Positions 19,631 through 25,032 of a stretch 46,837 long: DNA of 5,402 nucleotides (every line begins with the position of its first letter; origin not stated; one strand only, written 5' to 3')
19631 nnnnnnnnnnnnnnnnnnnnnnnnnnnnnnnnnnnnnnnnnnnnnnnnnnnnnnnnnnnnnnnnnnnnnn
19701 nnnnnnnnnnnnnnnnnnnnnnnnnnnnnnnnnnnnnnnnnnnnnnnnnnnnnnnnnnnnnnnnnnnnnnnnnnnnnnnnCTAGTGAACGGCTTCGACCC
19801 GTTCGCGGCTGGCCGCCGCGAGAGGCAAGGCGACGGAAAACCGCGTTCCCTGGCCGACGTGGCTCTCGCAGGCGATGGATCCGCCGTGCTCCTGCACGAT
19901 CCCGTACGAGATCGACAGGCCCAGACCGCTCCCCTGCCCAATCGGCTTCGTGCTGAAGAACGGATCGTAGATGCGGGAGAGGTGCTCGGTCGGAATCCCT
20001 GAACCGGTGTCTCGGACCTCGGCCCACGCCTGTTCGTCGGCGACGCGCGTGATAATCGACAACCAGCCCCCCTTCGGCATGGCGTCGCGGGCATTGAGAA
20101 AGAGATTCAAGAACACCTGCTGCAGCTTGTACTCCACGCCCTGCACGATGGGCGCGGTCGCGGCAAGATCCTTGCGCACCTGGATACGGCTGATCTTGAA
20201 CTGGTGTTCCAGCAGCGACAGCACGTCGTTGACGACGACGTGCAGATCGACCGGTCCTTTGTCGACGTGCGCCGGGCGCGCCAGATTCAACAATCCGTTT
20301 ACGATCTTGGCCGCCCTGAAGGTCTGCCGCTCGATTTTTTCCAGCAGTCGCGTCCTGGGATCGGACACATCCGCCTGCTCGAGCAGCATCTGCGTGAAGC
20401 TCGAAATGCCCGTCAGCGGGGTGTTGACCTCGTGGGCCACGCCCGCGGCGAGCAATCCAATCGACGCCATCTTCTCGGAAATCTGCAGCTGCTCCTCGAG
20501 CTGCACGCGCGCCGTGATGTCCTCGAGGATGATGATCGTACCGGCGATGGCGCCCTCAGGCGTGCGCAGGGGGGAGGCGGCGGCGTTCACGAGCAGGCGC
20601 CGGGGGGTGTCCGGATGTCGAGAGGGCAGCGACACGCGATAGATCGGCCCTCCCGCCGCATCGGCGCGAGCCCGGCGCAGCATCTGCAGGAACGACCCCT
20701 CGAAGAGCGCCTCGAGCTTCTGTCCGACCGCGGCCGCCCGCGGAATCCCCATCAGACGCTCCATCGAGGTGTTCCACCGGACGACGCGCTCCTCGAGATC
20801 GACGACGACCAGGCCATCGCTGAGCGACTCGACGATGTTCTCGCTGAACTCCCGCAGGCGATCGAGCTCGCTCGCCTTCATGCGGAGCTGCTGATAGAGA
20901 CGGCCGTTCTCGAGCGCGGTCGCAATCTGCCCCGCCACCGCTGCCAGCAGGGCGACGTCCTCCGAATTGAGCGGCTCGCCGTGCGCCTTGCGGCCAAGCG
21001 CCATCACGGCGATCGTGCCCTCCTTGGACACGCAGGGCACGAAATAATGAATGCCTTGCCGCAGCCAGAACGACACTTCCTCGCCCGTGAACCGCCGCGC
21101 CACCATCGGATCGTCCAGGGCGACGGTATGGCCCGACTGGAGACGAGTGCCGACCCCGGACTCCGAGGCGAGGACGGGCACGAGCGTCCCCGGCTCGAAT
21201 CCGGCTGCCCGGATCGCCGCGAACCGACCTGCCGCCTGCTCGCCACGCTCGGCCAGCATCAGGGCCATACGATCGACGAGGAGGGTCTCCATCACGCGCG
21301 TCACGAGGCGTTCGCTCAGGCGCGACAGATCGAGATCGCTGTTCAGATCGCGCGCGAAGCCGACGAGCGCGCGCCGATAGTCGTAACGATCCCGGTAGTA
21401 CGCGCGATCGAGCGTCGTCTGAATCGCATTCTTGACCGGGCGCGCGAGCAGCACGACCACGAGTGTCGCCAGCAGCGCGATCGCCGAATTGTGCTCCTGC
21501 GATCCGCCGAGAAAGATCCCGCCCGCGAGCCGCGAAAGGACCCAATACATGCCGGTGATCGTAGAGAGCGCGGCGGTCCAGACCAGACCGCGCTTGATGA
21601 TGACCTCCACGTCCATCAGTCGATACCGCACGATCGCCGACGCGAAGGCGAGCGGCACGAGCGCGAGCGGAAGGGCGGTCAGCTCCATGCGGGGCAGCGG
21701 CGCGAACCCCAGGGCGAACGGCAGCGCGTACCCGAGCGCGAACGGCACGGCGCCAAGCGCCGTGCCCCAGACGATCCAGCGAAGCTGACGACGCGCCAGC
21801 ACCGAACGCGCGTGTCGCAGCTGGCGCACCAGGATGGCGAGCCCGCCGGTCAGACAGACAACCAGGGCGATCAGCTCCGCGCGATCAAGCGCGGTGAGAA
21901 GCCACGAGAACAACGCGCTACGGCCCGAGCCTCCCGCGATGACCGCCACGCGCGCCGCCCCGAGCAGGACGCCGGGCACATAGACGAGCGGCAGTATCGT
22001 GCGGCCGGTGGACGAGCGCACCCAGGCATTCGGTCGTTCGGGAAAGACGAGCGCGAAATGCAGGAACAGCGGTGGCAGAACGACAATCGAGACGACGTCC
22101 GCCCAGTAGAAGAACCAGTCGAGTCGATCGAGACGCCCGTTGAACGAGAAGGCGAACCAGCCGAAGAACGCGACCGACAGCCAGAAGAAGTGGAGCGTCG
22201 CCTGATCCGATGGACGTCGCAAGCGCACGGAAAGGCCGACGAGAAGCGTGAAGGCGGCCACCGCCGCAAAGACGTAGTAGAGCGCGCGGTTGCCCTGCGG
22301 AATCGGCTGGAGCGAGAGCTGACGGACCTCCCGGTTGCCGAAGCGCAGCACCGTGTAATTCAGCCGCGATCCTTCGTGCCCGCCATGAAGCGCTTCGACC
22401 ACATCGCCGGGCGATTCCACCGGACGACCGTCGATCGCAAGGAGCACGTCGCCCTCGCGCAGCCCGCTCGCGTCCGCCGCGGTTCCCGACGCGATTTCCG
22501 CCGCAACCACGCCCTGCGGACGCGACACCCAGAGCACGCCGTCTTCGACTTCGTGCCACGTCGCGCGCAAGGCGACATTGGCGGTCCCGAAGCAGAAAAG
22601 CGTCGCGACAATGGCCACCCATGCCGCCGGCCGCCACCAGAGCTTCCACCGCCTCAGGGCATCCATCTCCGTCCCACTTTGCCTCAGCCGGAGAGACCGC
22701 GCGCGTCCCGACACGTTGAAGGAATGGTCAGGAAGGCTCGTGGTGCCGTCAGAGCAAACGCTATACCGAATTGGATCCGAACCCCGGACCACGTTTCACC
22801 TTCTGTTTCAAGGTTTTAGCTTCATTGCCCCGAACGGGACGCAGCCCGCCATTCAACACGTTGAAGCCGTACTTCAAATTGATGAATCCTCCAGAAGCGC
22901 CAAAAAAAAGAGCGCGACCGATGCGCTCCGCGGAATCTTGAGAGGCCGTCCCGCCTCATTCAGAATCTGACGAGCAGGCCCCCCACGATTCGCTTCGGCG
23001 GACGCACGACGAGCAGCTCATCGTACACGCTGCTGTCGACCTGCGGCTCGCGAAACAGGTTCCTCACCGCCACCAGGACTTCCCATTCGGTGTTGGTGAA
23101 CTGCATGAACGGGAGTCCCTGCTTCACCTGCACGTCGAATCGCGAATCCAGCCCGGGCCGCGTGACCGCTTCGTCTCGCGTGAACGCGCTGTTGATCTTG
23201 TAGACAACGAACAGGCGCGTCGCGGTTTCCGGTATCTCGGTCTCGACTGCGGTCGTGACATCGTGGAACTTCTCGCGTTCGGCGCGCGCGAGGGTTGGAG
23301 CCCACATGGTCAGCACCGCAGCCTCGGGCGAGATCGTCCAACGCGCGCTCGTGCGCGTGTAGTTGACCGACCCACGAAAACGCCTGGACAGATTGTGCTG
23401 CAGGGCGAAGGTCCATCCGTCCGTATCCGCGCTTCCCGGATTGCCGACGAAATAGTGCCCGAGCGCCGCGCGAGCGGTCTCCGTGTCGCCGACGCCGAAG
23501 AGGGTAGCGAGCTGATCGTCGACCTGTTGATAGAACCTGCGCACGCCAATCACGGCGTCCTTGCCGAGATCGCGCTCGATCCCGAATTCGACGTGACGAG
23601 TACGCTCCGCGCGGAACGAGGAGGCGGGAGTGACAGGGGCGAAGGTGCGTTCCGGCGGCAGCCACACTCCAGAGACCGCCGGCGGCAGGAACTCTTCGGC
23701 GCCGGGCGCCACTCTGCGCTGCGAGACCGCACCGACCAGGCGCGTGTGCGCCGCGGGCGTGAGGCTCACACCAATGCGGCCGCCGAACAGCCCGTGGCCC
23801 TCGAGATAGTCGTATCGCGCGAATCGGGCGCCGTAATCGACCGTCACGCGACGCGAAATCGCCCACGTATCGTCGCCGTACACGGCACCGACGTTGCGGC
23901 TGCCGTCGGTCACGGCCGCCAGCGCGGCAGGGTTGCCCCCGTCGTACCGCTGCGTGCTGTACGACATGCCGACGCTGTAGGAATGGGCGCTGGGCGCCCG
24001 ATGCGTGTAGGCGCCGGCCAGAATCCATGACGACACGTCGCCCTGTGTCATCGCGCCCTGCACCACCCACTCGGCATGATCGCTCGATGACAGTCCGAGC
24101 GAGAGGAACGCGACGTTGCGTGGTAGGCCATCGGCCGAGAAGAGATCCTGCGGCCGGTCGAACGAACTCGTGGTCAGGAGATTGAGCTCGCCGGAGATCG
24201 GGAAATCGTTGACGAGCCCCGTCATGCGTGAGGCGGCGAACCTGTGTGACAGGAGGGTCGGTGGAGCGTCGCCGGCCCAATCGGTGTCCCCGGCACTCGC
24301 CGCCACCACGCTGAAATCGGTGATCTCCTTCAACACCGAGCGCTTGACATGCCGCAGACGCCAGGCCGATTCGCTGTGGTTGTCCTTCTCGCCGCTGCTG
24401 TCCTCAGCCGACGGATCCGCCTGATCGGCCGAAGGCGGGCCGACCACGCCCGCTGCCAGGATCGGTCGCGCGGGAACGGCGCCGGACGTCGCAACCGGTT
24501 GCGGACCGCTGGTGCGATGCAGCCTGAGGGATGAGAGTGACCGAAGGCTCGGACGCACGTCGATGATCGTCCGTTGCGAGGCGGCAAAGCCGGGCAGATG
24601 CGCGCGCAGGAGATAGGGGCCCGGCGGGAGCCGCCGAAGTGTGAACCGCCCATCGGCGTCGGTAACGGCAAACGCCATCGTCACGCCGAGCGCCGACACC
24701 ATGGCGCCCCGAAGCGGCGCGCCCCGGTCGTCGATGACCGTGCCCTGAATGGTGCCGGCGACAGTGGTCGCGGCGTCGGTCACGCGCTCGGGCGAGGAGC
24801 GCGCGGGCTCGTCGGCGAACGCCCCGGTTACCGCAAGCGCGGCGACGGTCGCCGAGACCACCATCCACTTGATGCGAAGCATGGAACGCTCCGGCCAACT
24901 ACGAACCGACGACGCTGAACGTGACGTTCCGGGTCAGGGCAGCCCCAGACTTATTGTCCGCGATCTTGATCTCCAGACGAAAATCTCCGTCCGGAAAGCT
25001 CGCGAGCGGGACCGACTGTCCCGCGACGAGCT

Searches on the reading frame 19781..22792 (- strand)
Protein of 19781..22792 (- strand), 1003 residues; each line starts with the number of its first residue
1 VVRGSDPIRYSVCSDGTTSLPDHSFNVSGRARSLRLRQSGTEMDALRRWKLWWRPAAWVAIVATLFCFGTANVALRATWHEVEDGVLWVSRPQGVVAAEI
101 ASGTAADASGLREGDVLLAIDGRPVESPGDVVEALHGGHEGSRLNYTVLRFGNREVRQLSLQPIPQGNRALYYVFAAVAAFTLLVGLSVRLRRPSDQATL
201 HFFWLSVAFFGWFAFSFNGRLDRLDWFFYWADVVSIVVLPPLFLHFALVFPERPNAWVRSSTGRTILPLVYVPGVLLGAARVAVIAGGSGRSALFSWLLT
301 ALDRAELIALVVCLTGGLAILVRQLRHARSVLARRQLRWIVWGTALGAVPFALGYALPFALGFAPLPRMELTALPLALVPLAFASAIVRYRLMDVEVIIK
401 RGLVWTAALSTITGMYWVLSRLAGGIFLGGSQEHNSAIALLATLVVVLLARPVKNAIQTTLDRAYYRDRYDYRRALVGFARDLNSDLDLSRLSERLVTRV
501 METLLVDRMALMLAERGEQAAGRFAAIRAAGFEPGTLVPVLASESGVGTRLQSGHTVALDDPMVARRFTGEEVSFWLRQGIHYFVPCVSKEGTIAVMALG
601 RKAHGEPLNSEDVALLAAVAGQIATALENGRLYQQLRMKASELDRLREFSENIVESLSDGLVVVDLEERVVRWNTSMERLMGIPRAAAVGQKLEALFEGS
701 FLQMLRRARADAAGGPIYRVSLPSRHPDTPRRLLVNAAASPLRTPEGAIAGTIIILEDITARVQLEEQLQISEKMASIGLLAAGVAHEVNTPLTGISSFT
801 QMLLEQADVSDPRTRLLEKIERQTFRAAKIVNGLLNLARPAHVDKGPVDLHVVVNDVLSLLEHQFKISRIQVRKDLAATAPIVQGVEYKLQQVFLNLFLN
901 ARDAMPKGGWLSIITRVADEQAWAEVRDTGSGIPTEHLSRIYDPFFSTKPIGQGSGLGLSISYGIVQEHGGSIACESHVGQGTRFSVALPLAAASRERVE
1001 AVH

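Call 6: search_protein_families(library=pfam, proteins=[window:19781-22792:-], max_evalue=0.001)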
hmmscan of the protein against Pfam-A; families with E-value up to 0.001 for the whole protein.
window:19781-22792:- (1003 aa): 15 families
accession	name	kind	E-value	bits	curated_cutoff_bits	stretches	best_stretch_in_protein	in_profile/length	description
PF02518.31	HATPase_c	-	5.9e-24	85.1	26.4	1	886-992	2-110/111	Histidine kinase-, DNA gyrase B-, and HSP90-like ATPase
PF08448.16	PAS_4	-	1.9e-13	51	23.1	1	654-763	1-109/110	PAS fold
PF00512.31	HisKA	-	2.8e-13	50.1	26.9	1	780-840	4-63/66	His Kinase A (phospho-acceptor) domain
PF00989.32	PAS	-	7.5e-12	45.7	22.6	1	651-759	4-113/113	PAS fold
PF13180.12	PDZ_2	-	2.1e-10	41.2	27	1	89-155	8-74/80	PDZ domain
PF01590.32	GAF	-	1.1e-09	39.4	22.4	1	488-627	1-133/133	GAF domain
PF13492.12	GAF_3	-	1.1e-09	39.2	27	1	492-629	5-129/129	GAF domain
PF17820.7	PDZ_6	-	2.5e-09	37.2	27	1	99-150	4-54/54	PDZ domain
PF16927.11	HisKA_7TM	-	1.1e-08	35.7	28.6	1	177-395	4-222/224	N-terminal 7TM region of histidine kinase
PF13426.13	PAS_9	-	1.5e-06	28.9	27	1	658-761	1-103/103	PAS domain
PF13185.12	GAF_2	-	2.4e-06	28.2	28.6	1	487-628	2-136/136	GAF domain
PF12860.13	PAS_7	-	4.7e-06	27.2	27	1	654-766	1-114/115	PAS fold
PF00595.29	PDZ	-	1.3e-05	25.9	23.2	1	93-127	25-59/81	PDZ domain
PF13188.13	PAS_8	-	3.9e-05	23.8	21.8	1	649-697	2-47/65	PAS domain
PF13596.12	PAS_10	-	0.00073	20.6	22.1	0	652-760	3-106/106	PAS domain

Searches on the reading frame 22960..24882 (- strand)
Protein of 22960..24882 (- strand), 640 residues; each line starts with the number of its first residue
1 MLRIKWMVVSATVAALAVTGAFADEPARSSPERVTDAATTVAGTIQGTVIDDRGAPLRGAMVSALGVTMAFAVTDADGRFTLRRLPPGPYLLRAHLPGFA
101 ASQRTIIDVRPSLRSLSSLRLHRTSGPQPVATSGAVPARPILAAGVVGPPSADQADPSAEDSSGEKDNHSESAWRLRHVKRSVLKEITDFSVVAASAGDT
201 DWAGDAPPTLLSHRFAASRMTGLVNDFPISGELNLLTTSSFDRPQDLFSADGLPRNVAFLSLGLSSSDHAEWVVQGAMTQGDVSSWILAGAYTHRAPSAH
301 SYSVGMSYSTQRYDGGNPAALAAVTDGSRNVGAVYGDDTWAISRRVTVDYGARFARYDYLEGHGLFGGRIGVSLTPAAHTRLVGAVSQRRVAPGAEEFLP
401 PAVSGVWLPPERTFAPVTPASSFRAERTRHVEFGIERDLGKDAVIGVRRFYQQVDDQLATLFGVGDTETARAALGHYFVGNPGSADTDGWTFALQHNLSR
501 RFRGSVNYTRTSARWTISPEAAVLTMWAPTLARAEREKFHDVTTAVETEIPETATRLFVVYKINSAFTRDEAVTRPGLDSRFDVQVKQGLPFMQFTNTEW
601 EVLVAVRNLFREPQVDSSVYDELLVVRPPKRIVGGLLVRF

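Call 6: search_protein_families(library=pfam, proteins=[window:22960-24882:-], max_evalue=0.001)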
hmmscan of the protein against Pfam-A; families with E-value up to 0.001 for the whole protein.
window:22960-24882:- (640 aa): 3 families
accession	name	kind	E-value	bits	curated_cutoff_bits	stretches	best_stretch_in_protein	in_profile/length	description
PF13620.12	CarboxypepD_reg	-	1.7e-16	60.8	32.3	1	44-111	1-71/82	Carboxypeptidase regulatory-like domain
PF00593.30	TonB_dep_Rec_b-barrel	-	1.8e-14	54.9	27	1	272-514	130-351/436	TonB dependent receptor-like, beta-barrel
PF13715.12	CarbopepD_reg_2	-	3.6e-08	33.8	32.2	1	45-106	1-62/88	CarboxypepD_reg-like domain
